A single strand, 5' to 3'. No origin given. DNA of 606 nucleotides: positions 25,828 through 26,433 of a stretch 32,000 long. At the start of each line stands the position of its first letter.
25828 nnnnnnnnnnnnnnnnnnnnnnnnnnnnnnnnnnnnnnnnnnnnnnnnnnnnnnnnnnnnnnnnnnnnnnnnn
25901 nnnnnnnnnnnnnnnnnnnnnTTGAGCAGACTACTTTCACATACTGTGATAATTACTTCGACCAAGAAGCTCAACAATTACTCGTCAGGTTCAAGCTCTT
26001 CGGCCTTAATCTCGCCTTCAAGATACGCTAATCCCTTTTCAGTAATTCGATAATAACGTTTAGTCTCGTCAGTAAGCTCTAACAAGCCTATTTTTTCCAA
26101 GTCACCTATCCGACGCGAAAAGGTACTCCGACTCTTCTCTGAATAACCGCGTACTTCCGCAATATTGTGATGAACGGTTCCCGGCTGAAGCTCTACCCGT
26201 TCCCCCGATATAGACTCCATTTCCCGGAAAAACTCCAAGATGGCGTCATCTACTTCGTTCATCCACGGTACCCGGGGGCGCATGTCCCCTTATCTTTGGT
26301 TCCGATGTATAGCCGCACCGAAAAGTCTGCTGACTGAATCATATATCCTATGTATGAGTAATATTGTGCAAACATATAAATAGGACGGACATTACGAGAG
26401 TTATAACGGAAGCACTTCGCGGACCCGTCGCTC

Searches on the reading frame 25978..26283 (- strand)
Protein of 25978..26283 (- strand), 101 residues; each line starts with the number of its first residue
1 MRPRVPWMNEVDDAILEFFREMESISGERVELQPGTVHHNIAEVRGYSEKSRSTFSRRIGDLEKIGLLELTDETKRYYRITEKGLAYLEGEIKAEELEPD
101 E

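Call 3: search_protein_families(library=pfam, proteins=[window:25978-26283:-], max_evalue=1)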
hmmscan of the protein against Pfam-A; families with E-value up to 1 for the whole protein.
window:25978-26283:- (101 aa): 9 families
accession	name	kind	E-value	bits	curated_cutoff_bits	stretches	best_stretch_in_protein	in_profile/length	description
PF25213.1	HVO_A0261_N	-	0.0012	19.1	35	1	49-89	35-72/86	HVO_A0261 N-terminal domain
PF03551.20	PadR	-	0.011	16.2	27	1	45-89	24-74/75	Transcriptional regulator PadR-like family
PF13412.12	HTH_24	-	0.013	15.5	21.9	1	51-68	30-47/48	Winged helix-turn-helix DNA-binding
PF14947.12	HTH_45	-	0.023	15.1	25.5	1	54-89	35-67/77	Winged helix-turn-helix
PF00126.33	HTH_1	-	0.048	14.1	26.6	1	51-84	26-59/60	Bacterial regulatory helix-turn-helix protein, lysR family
PF09079.17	Cdc6_C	-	0.065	13.7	25.1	1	37-86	37-87/96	CDC6, C terminal winged helix domain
PF14277.12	DUF4364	-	0.1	12.9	26.9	1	55-89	36-71/162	Domain of unknown function (DUF4364)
PF14338.12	Mrr_N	-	0.11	13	29.5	1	60-89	59-86/87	Mrr N-terminal domain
PF13463.12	HTH_27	-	0.15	12.8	22.2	1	41-84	21-68/68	Winged helix DNA-binding domain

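Call 86: search_protein_families(library=phrogs, proteins=[window:25978-26283:-], max_evalue=0.01)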
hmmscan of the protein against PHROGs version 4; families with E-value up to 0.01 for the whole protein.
window:25978-26283:- (101 aa): 1 family
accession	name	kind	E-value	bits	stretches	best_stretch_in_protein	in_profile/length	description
phrog_2440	-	transcription regulation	5.7e-23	82.2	1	1-101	19-108/126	transcriptional regulator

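Call 87: search_protein_families(library=ncbifam, proteins=[window:25978-26283:-], max_evalue=0.01)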
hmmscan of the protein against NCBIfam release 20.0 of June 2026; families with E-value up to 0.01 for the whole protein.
window:25978-26283:- (101 aa): 1 family
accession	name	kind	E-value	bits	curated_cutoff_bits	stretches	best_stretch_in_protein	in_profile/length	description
NF053610.1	Sso10a_fam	subfamily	0.0054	16.7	60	1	57-88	36-64/64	Sso10a family chromatin protein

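Call 119: search_protein_families(library=pfam, proteins=[L056:3583-3750:+, L056:3714-4001:+], max_evalue=0.01)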
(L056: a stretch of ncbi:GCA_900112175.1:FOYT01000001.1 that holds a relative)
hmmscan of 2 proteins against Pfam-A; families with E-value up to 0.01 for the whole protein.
L056:3583-3750:+ (56 aa): 1 family
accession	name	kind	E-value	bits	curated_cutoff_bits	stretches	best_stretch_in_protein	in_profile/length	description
PF24461.1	DUF7576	-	0.0049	17.1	27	1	3-45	16-50/60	Family of unknown function (DUF7576)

L056:3714-4001:+ (96 aa): 1 family
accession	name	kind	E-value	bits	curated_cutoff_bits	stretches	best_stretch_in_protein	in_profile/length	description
PF02945.21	Endonuclease_7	-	0.0067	16.8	23.6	1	30-78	22-69/82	Recombination endonuclease VII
